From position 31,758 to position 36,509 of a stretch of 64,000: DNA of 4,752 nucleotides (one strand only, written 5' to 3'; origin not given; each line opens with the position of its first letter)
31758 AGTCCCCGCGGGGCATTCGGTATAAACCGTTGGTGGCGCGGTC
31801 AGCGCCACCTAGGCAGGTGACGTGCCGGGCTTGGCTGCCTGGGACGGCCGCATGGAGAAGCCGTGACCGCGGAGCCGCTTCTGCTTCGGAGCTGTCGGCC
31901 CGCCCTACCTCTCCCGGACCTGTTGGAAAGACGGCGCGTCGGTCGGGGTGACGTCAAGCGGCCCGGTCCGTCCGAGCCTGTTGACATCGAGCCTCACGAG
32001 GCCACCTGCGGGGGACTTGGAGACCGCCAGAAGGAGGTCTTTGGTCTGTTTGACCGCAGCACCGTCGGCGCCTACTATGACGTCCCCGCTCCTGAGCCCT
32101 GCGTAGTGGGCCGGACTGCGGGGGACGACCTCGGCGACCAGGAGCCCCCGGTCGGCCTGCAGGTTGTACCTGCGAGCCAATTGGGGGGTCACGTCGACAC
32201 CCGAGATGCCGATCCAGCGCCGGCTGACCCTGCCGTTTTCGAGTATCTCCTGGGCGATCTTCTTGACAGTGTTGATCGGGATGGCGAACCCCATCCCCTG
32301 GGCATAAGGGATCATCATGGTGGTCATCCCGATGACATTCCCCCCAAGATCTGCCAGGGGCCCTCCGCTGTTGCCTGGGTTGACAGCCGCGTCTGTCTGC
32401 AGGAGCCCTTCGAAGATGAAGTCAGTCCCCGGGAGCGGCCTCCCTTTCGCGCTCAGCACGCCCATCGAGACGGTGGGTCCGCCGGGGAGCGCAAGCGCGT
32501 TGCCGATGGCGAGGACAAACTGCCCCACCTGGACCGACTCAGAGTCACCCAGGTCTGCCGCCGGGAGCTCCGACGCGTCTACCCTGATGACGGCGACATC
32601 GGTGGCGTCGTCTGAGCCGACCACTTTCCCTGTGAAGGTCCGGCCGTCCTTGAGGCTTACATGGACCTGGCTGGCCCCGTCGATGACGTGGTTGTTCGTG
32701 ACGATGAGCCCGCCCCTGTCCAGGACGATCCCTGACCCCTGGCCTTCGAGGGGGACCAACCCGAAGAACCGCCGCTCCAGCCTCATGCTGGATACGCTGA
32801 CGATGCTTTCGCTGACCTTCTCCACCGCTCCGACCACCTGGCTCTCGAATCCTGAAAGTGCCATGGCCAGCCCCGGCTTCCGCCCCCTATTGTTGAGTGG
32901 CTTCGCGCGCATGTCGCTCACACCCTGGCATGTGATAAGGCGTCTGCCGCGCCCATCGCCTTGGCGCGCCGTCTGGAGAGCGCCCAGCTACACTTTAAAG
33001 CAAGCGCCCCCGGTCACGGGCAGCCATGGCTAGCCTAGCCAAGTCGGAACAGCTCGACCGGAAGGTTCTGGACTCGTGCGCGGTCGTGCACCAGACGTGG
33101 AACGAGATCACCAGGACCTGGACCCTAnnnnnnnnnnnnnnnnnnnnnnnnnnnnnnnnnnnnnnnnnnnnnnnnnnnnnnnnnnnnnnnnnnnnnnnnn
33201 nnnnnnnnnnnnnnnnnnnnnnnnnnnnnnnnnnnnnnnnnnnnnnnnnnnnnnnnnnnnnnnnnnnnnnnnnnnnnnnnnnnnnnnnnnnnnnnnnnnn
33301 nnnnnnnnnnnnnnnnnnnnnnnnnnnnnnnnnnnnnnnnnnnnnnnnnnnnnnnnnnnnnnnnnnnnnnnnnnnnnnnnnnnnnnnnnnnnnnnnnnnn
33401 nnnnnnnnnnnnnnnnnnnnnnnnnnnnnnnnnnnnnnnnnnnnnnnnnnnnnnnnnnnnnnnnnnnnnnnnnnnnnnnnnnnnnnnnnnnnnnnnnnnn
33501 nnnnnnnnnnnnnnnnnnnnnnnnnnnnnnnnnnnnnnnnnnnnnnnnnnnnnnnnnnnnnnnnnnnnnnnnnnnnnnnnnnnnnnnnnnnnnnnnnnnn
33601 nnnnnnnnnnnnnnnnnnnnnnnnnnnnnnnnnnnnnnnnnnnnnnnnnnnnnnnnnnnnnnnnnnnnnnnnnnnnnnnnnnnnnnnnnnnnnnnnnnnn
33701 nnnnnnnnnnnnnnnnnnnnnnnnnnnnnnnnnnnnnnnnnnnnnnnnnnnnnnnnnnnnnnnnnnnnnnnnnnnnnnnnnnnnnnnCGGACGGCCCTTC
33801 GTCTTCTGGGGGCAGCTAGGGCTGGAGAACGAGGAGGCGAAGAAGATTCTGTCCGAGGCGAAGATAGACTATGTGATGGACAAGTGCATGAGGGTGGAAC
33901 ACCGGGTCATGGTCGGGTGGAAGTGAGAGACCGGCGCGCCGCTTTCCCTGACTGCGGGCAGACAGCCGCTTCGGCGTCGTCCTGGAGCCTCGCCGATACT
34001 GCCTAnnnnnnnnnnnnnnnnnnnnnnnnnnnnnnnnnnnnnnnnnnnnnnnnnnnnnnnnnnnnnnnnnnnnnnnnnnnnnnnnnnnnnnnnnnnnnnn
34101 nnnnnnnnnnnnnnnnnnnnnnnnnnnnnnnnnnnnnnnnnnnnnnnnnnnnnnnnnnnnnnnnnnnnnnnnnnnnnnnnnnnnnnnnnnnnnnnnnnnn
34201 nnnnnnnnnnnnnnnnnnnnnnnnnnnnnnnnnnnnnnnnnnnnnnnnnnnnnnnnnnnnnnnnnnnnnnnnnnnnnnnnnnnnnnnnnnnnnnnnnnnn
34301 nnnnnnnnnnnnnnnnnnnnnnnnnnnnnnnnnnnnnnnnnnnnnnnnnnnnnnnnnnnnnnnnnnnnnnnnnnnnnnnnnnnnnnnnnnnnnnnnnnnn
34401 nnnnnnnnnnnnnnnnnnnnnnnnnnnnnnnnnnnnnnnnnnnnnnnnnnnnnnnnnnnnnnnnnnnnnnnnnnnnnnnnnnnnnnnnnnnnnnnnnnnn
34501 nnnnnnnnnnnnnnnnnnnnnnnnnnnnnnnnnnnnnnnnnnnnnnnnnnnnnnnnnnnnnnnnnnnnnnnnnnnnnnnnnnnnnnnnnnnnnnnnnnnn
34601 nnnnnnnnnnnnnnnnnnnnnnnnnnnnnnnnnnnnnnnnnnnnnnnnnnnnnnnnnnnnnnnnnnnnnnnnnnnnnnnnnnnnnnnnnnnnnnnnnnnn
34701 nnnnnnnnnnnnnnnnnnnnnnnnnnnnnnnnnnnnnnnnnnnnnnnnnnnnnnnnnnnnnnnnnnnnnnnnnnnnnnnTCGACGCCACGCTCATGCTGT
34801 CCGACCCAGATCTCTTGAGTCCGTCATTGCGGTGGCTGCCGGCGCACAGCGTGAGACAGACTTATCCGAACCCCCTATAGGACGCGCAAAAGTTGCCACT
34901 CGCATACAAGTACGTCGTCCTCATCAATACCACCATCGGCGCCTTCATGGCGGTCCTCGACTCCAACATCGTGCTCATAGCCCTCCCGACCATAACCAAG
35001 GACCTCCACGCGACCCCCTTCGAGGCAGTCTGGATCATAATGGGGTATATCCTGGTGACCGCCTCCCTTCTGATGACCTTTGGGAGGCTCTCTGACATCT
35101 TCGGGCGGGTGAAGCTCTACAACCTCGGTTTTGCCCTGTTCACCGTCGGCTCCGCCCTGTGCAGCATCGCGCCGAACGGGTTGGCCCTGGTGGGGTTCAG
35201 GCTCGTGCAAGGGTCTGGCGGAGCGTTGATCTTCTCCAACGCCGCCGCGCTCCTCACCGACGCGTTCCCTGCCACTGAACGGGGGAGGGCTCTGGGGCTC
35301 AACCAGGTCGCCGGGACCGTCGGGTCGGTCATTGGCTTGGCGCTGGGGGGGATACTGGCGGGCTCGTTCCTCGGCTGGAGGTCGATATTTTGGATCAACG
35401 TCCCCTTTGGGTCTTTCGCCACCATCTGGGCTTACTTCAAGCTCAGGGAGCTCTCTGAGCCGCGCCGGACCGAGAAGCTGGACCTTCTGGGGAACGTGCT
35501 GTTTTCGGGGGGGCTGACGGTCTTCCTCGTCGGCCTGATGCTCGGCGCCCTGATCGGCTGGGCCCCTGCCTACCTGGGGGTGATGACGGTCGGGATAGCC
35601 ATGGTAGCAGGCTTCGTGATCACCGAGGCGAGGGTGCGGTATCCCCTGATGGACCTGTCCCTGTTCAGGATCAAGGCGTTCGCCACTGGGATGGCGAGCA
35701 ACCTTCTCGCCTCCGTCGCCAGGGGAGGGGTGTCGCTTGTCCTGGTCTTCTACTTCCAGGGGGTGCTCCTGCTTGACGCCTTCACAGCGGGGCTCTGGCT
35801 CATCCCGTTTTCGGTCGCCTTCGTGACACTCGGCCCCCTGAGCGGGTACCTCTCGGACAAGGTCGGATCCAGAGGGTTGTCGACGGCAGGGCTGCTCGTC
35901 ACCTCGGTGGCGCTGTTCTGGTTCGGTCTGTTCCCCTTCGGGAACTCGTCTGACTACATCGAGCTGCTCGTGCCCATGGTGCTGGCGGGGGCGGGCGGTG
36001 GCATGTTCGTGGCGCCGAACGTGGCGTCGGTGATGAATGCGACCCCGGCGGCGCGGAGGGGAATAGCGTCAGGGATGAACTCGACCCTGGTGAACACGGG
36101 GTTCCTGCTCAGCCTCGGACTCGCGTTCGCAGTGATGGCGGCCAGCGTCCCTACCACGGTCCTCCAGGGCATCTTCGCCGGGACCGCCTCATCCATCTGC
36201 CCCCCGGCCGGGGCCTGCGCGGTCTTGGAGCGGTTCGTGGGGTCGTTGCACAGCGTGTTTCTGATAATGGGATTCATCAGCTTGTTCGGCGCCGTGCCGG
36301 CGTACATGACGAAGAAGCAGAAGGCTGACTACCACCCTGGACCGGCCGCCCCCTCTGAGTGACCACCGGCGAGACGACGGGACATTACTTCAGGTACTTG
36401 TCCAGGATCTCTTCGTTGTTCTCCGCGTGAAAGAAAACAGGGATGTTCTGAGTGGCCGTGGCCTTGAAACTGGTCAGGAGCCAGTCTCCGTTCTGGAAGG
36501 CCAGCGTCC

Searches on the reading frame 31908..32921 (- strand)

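Call 75: search_protein_families(library=pfam, proteins=[window:31908-32921:-], max_evalue=0.00001)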
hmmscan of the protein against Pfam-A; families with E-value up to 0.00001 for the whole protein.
window:31908-32921:- (338 aa): 5 families
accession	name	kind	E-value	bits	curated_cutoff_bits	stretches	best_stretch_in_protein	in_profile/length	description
PF13365.12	Trypsin_2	-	1.1e-31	111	27.6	1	62-199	1-144/144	Trypsin-like peptidase domain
PF00089.32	Trypsin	-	2e-12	47.9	20.6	1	63-221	28-218/220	Trypsin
PF13180.12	PDZ_2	-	2.2e-11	44.3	27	1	242-324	8-78/80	PDZ domain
PF17820.7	PDZ_6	-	1.4e-10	41.2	27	1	262-315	2-54/54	PDZ domain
PF00595.29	PDZ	-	8.3e-08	32.9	23.2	1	233-312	8-79/81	PDZ domain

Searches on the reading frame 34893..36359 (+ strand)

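Call 76: search_protein_families(library=pfam, proteins=[window:34893-36359:+], max_evalue=0.00001)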
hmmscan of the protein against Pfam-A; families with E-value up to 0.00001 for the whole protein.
window:34893-36359:+ (489 aa): 1 family
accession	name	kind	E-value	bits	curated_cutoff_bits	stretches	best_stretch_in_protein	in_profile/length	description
PF07690.21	MFS_1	-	5.8e-50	170.6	33.4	2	14-244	2-247/347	Major Facilitator Superfamily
